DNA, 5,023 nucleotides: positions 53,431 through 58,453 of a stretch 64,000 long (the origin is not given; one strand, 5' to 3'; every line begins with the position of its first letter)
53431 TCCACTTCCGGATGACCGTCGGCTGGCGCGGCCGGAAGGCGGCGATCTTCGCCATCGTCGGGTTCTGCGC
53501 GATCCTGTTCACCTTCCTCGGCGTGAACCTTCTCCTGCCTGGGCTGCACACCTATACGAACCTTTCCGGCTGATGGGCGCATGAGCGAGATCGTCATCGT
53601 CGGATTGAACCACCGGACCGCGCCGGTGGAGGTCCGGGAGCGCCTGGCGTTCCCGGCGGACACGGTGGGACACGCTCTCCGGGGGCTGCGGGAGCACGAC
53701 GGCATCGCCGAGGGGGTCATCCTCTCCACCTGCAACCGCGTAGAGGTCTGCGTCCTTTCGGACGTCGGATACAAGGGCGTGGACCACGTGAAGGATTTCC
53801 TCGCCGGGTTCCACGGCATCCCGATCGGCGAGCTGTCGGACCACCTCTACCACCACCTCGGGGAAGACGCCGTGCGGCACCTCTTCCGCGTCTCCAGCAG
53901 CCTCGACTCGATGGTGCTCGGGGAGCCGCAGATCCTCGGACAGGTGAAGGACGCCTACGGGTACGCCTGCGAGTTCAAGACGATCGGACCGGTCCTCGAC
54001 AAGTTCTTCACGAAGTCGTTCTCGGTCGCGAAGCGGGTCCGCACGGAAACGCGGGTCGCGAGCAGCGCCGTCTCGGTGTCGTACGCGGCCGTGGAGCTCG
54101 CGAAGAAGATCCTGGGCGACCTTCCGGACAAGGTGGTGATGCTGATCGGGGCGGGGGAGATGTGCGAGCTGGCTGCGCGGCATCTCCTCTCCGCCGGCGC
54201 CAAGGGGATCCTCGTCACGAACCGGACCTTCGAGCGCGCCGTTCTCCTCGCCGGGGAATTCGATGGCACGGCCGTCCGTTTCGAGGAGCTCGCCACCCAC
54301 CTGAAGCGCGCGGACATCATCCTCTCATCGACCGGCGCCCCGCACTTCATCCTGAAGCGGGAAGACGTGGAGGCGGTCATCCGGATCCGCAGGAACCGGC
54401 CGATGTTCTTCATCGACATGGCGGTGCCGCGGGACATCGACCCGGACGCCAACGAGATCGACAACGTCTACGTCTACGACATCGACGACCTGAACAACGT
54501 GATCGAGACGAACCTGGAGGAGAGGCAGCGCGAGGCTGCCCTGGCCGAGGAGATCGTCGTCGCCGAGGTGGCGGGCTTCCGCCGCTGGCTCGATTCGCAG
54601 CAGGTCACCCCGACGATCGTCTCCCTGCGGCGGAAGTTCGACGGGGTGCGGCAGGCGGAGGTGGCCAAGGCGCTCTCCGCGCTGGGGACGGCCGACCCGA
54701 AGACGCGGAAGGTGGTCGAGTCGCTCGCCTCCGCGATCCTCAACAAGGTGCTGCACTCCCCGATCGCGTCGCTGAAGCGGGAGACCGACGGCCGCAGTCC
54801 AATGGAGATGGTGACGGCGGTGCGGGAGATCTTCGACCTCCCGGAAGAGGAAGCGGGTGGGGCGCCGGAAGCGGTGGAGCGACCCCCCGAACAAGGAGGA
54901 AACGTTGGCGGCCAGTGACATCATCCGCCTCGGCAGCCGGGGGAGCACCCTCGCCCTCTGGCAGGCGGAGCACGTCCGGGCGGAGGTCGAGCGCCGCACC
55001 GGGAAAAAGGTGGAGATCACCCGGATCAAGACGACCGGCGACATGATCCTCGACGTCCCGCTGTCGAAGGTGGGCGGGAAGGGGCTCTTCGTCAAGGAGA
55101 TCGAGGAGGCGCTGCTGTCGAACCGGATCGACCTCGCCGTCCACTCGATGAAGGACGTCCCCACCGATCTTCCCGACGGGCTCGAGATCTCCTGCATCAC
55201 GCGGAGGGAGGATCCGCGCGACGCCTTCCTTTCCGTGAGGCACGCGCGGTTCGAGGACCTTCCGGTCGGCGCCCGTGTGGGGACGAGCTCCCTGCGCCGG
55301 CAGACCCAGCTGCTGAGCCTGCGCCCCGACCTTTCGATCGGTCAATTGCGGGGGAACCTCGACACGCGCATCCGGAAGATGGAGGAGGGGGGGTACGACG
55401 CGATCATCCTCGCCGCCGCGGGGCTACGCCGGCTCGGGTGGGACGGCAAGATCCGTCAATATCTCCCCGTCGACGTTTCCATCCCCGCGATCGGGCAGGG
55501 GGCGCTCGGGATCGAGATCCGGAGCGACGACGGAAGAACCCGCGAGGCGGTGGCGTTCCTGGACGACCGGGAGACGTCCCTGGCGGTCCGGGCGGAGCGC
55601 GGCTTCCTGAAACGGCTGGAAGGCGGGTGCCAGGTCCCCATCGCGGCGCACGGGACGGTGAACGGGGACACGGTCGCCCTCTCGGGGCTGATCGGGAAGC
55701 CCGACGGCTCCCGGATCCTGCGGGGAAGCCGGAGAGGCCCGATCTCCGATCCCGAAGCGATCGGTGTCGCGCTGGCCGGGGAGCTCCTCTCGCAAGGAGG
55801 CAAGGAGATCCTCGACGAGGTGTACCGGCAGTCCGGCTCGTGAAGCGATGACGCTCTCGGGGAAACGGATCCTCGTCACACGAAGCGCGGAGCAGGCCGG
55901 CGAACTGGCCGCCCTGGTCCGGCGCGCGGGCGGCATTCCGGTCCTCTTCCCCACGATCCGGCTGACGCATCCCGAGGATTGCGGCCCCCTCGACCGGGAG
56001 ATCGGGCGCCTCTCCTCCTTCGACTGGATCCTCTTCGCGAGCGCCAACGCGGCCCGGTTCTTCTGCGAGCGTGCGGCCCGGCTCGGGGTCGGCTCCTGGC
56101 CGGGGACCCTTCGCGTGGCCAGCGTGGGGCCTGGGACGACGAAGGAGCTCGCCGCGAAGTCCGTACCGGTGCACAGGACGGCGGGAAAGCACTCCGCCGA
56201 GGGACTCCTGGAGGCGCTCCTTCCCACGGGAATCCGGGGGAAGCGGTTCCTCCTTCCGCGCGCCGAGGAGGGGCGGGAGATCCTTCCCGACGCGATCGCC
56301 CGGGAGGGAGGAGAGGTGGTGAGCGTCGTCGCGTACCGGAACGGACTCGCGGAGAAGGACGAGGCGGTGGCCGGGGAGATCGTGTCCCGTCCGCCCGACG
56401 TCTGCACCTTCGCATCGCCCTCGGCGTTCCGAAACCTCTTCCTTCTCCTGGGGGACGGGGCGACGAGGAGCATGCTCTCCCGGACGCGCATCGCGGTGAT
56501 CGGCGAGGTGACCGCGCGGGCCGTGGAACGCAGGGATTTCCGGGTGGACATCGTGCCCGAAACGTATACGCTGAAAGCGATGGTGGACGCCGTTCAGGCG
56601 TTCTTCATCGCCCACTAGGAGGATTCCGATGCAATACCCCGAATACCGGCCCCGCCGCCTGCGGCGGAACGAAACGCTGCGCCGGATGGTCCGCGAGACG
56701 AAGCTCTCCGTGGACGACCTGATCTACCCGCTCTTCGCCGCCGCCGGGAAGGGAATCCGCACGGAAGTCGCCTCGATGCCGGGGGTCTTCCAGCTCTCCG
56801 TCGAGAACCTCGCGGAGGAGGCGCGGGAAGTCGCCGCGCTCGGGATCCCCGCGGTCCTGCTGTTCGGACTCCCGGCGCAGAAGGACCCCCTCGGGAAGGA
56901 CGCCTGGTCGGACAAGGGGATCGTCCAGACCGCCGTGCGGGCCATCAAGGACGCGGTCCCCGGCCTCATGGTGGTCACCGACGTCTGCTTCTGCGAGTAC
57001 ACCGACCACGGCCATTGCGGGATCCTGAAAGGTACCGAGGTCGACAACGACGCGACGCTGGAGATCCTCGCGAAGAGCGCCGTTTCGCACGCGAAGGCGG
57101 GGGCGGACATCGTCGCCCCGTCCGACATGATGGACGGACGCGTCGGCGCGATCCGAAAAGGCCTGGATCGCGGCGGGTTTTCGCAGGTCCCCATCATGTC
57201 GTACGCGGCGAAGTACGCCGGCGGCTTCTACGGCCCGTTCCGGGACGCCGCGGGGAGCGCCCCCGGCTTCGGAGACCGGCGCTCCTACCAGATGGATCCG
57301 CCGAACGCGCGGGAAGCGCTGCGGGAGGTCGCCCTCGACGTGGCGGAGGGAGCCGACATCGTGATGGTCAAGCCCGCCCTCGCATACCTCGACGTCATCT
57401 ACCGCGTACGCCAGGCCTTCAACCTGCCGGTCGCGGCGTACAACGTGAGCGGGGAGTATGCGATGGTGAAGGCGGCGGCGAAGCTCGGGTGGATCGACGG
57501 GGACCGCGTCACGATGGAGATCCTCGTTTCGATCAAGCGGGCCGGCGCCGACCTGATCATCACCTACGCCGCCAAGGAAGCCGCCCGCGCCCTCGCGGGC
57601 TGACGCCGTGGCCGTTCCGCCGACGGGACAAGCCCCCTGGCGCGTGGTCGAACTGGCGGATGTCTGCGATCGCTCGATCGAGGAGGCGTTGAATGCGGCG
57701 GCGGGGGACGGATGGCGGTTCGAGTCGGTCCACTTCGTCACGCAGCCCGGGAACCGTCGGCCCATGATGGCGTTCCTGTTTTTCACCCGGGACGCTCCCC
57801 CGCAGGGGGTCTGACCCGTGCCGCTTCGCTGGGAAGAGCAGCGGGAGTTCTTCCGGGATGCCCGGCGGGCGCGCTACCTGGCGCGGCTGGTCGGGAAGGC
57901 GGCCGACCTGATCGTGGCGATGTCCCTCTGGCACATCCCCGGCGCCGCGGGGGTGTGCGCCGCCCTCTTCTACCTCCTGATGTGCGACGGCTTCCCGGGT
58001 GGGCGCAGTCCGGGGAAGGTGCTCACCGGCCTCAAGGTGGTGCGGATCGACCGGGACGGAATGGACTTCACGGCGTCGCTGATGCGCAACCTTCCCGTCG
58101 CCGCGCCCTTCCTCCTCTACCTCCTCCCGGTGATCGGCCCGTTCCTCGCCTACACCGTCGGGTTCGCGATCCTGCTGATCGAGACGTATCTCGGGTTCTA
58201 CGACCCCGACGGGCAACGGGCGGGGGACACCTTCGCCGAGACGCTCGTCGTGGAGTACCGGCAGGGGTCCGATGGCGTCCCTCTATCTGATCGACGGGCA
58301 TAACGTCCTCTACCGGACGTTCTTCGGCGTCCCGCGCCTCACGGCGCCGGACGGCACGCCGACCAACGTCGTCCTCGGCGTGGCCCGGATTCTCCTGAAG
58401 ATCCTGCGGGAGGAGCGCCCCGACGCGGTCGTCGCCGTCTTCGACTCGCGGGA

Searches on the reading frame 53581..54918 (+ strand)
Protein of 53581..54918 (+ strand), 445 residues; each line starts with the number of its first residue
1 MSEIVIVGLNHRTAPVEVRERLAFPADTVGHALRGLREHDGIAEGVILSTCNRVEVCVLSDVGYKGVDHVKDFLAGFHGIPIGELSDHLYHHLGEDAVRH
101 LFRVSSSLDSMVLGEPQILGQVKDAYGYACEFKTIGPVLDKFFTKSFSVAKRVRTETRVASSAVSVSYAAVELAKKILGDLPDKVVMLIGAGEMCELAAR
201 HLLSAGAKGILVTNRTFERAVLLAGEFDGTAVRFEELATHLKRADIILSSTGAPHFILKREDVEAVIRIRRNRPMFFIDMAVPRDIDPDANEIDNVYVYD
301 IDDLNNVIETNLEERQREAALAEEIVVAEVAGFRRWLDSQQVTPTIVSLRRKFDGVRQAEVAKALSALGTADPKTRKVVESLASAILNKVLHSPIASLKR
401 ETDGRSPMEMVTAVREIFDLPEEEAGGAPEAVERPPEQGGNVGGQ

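Call 40: search_protein_families(library=pfam, max_evalue=0.001, proteins=[window:53581-54918:+])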
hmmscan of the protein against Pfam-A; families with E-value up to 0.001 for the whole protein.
window:53581-54918:+ (445 aa): 4 families
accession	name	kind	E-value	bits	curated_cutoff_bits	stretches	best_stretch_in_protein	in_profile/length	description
PF05201.20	GlutR_N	-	1.8e-53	180.9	27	1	7-157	1-151/151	Glutamyl-tRNAGlu reductase, N-terminal domain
PF01488.26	Shikimate_DH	-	4.2e-45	153.6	24.3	1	172-307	1-138/138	Shikimate / quinate 5-dehydrogenase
PF00745.25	GlutR_dimer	-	2.1e-26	92.6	22.9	1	322-420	2-99/99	Glutamyl-tRNAGlu reductase, dimerisation domain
PF03807.23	F420_oxidored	-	0.00061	20.8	21.6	0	187-250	3-66/94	NADP oxidoreductase coenzyme F420-dependent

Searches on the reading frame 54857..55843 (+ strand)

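Call 40: search_protein_families(library=pfam, max_evalue=0.001, proteins=[window:54857-55843:+])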
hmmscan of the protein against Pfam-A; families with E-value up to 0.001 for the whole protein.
window:54857-55843:+ (328 aa): 2 families
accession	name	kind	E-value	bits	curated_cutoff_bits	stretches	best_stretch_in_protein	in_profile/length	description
PF01379.25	Porphobil_deam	-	8.7e-86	287.2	22.1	1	23-229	1-206/207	Porphobilinogen deaminase, dipyromethane cofactor binding domain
PF03900.20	Porphobil_deamC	-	3.6e-20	72.6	26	1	242-311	2-73/74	Porphobilinogen deaminase, C-terminal domain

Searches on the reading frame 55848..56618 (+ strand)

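Call 40: search_protein_families(library=pfam, max_evalue=0.001, proteins=[window:55848-56618:+])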
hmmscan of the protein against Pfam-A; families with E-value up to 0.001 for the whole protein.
window:55848-56618:+ (256 aa): 1 family
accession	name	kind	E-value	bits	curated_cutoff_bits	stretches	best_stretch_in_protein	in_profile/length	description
PF02602.20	HEM4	-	1.3e-51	175.4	27.5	1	19-246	2-230/231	Uroporphyrinogen-III synthase HemD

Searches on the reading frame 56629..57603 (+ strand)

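Call 40: search_protein_families(library=pfam, max_evalue=0.001, proteins=[window:56629-57603:+])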
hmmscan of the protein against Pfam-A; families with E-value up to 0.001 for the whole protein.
window:56629-57603:+ (324 aa): 1 family
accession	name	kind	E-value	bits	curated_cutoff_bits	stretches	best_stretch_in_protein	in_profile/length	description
PF00490.27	ALAD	-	3.8e-152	506.4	24.6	1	6-320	2-316/317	Delta-aminolevulinic acid dehydratase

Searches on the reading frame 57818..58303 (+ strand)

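Call 40: search_protein_families(library=pfam, max_evalue=0.001, proteins=[window:57818-58303:+])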
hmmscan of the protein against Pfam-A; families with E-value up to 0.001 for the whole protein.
window:57818-58303:+ (161 aa): 1 family
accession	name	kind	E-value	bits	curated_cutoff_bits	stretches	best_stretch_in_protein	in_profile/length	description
PF06271.18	RDD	-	3e-10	41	24.1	1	39-140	48-136/137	RDD family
